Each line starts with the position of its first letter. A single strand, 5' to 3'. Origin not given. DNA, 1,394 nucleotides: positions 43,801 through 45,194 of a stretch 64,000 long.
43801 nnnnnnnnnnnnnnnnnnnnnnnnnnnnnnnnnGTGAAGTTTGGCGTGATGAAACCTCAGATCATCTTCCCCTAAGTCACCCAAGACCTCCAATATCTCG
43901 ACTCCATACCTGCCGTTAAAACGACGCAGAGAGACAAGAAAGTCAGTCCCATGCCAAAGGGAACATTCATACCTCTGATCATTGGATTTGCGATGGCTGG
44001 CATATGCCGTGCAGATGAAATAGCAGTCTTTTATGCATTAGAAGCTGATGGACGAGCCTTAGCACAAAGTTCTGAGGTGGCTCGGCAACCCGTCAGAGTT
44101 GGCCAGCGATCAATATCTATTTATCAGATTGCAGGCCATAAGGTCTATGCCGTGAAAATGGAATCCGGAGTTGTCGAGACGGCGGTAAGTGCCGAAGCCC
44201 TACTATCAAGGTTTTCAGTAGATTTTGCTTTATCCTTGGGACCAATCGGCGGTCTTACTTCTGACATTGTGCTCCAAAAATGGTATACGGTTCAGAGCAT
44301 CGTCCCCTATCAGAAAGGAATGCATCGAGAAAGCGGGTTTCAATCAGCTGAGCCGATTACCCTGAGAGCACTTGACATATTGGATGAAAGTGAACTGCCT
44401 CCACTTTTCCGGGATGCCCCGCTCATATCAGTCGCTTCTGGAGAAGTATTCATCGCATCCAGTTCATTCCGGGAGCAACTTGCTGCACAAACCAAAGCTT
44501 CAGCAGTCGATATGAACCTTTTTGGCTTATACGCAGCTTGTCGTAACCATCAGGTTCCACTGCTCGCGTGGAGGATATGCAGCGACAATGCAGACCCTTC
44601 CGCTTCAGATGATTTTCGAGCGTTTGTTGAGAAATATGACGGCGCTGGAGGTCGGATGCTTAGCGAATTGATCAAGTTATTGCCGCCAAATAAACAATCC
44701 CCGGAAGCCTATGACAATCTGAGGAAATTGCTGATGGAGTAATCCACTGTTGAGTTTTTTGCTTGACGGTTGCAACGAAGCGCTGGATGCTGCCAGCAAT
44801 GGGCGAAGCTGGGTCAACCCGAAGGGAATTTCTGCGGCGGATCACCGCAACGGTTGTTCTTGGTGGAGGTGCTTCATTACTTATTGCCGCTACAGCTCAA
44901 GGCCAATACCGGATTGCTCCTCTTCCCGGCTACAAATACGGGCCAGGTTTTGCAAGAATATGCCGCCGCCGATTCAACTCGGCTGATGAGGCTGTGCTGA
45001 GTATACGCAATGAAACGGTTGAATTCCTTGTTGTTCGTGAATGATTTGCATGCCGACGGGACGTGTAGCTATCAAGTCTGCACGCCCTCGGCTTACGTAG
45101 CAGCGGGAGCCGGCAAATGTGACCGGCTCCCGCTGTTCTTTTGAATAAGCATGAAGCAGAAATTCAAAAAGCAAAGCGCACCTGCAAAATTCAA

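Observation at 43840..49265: Low-GC 5.4-kb accessory island with no mobility genes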

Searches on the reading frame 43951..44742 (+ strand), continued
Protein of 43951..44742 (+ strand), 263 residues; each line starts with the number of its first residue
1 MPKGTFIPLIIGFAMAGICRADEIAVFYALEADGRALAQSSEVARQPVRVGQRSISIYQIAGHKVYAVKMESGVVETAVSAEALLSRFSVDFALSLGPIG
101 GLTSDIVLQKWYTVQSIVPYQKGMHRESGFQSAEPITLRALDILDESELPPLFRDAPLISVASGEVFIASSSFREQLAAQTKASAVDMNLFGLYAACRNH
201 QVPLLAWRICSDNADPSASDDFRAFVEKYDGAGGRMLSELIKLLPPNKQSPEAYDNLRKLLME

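Call 46: search_solved_structures(query=A1, max_evalue=0.001, show_alignments=1)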
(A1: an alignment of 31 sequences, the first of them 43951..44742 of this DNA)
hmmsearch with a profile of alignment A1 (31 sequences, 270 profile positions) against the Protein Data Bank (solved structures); distinct sequences matched with E-value up to 0.001: 39.
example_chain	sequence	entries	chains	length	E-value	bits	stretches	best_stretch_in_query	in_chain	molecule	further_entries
4gmh_A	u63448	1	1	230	5.5e-22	81.3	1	26-245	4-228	5'-methylthioadenosine/S-adenosylhomocysteine nucleosidase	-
3bl6_A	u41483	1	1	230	6.7e-22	81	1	25-245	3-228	5'-methylthioadenosine nucleosidase/S-adenosylhomocysteine nucleosidase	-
4g89_A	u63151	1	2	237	5.9e-21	77.9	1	23-247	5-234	5'-methylthioadenosine/S-adenosylhomocysteine nucleosidase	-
4wkc_A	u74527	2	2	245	1.3e-19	73.5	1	26-249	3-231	5'-methylthioadenosine/S-adenosylhomocysteine nucleosidase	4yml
4f1w_A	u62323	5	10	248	1.5e-19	73.3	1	25-246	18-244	5'-methylthioadenosine/S-adenosylhomocysteine nucleosidase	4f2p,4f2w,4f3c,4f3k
1jys_A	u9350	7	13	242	1.5e-19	73.3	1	25-247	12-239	MTA/SAH nucleosidase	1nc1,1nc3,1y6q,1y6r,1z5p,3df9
3o4v_A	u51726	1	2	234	1.7e-19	73.1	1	25-247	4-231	MTA/SAH nucleosidase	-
1z5n_A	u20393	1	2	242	2.2e-19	72.8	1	25-247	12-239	MTA/SAH nucleosidase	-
4qez_B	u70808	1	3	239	6.8e-19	71.2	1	25-251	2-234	5'-methylthioadenosine/S-adenosylhomocysteine nucleosidase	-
1z5o_A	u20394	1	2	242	1.9e-18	69.7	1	25-247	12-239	MTA/SAH nucleosidase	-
4ojt_A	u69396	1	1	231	3.6e-18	68.8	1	74-245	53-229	MTA/SAH nucleosidase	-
5cce_A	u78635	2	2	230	3.6e-18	68.8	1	74-245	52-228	5'-Methylthioadenosine Nucleosidase | Aminodeoxyfutalosine nucleosidase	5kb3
5jpc_A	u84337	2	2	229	3.6e-18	68.8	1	74-245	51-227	Aminodeoxyfutalosine nucleosidase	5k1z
3nm4_A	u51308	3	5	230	3.7e-18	68.8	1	74-245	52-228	MTA/SAH nucleosidase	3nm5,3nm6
4ffs_A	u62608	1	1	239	4e-18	68.6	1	74-245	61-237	MTA/SAH nucleosidase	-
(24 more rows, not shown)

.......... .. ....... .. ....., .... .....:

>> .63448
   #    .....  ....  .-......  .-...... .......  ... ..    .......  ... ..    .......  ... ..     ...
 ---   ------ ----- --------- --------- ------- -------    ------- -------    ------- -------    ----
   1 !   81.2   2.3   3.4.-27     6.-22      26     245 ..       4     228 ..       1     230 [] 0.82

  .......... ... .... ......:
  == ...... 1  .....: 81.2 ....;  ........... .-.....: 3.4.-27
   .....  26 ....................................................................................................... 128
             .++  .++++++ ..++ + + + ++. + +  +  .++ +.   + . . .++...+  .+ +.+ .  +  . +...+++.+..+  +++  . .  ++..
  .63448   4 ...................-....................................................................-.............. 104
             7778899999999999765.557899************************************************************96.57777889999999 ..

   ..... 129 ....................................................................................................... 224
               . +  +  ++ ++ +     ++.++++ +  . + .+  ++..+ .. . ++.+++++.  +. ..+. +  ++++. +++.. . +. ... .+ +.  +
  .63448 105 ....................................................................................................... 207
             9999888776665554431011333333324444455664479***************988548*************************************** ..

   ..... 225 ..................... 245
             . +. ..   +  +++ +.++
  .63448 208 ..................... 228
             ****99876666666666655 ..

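Call 55: find_related_loci(query=A1, collection=viral_contigs, flank=6000)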
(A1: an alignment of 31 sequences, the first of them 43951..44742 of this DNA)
Query A1 (263 aa) in viral_contigs; peptide patterns used: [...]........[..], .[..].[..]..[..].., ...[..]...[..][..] (x = any residue, [..] = any of these).
67 stretches matched a pattern, but none encodes a relative of the query by tblastn (E <= 1e-3).

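Call 85: search_protein_families(library=padloc, alignment_id=A1, max_evalue=0.001)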
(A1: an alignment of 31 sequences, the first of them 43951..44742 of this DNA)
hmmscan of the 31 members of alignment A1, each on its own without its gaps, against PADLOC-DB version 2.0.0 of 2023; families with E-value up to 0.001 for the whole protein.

A. member 1, window:43951-44742:+ (263 aa): 2 families
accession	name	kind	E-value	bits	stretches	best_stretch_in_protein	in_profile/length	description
PDLC00759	Effector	-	1.9e-07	28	1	160-224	419-484/506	PN-superfamily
PDLC04726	PDC-M60C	-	5.8e-06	23.4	1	161-226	317-386/407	-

B. families by the number of members that match (of 31 scanned): 2 families
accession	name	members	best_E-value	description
PDLC00759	Effector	26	2.2e-10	PN-superfamily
PDLC04726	PDC-M60C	5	5.8e-06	-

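Call 93: search_protein_families(library=pfam, proteins=[L143:7210-7758:+, L143:7810-8493:+, L143:8542-9123:+], max_evalue=0.01)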
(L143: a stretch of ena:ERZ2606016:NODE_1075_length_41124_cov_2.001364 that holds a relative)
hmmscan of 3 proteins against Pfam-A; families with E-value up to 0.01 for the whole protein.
L143:7210-7758:+ (182 aa): 1 family
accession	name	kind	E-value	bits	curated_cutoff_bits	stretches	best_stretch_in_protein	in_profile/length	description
PF09195.17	Endonuc-BglII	-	3.1e-25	89.2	26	1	28-139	1-108/163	Restriction endonuclease BglII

L143:7810-8493:+ (227 aa): 1 family
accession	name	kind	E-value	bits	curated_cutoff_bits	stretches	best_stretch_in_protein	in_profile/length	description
PF05063.20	MT-A70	-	4.4e-31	108.5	23.9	1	24-194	1-172/172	MT-A70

L143:8542-9123:+ (193 aa): 0 families

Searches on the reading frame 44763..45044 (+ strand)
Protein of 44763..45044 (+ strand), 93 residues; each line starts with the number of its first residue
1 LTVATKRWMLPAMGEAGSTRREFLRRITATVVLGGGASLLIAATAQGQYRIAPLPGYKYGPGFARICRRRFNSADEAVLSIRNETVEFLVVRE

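Call 3: search_protein_families(library=pfam, proteins=[window:44763-45044:+], max_evalue=0.01)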
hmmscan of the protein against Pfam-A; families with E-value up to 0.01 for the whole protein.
window:44763-45044:+ (93 aa): 0 families

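Call 4: search_protein_families(library=padloc, proteins=[window:44763-45044:+], max_evalue=0.01)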
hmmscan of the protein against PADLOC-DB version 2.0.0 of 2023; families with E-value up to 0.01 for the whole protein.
window:44763-45044:+ (93 aa): 0 families

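Call 36: search_protein_families(library=ncbifam, proteins=[window:44799-45044:+], max_evalue=0.01)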
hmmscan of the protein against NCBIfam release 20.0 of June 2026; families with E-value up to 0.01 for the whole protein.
window:44799-45044:+ (81 aa): 1 family
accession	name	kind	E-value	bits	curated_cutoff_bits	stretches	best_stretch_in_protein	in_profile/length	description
TIGR01409.1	TAT_signal_seq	domain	0.0051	17.1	16.7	1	7-26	2-21/29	twin-arginine translocation signal domain-containing protein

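Call 37: search_protein_families(library=phrogs, proteins=[window:44799-45044:+], max_evalue=0.01)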
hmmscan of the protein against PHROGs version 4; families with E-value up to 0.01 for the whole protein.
window:44799-45044:+ (81 aa): 0 families

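Call 69: search_protein_families(library=pfam, alignment_id=A5, max_evalue=1)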
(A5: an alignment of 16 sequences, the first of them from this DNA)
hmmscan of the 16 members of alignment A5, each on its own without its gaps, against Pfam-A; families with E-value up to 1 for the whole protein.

A. member 1, seq(81 aa): 0 families

B. families by the number of members that match (of 16 scanned): 11 families
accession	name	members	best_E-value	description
PF10518.14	TAT_signal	10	3.2e-05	TAT (twin-arginine translocation) pathway signal sequence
PF01968.24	Hydantoinase_A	1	0.0058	Hydantoinase/oxoprolinase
PF20084.4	TrbK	1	0.012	Conjugative transfer region protein TrbK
PF19795.4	DUF6279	1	0.016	Family of unknown function (DUF6279)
PF10746.14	Phage_holin_2_2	1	0.023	Phage holin T7 family, holin superfamily II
PF13801.11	Metal_resist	1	0.088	Heavy-metal resistance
PF23494.1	bPH_10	1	0.1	YqeB-like bacterial PH domain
PF08466.15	IRK_N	1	0.13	Inward rectifier potassium channel N-terminal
PF05029.18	TIMELESS_C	1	0.15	Timeless PAB domain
PF13743.12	Thioredoxin_5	1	0.27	Thioredoxin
PF25471.1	TM_PetC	1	0.4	Iron-sulfur subunit PetC transmembrane anchor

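Call 70: search_solved_structures(query=A5, max_evalue=5)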
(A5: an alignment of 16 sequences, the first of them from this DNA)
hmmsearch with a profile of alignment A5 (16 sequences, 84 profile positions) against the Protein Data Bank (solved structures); distinct sequences matched with E-value up to 5: 15.
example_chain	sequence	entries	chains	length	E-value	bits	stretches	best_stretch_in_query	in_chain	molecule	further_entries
5n1t_A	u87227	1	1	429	0.025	18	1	1-45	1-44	flavin-binding subunit of sulfide dehydrogenase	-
1hfe_S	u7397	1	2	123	0.056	16.9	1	3-47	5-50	PROTEIN (FE-ONLY HYDROGENASE (E.C.1.18.99.1) (SMALLER SUBUNIT))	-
2zzv_A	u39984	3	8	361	0.13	15.8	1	1-42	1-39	ABC transporter, solute-binding protein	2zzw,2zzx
2pq4_B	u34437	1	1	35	0.43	14.1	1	3-27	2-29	Periplasmic nitrate reductase precursor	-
9e04_H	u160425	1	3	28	0.56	13.7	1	4-27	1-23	Multicopper oxidase CueO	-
4mfi_A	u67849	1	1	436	0.58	13.7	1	1-39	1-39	Sn-glycerol-3-phosphate ABC transporter substrate-binding protein UspB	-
1h2a_S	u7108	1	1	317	0.64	13.5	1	2-33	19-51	HYDROGENASE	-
6j66_A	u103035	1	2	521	1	12.9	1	3-43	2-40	Chondroitin sulfate/dermatan sulfate 4-O-endosulfatase protein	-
6f0k_B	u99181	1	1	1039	1.1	12.8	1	4-23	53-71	Fe-S-cluster-containing hydrogenase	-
8r3a_B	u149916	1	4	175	1.4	12.4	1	1-28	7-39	Arsenite oxidase small subunit AioB Rieske [2Fe-2S] cluster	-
4yzz_A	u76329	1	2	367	1.6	12.2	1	4-27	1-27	TRAP TRANSPORTER SOLUTE BINDING PROTEIN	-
4yic_A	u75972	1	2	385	1.7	12.2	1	4-27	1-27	TRAP TRANSPORTER SOLUTE BINDING PROTEIN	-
7bby_A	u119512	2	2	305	1.7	12.2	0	61-82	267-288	Aryl-alcohol dehydrogenase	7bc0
3qsl_A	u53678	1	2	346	1.7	12.1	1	3-41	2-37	Putative exported protein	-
7b04_B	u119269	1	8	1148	2.8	11.5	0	3-22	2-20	Nitrite oxidoreductase subunit A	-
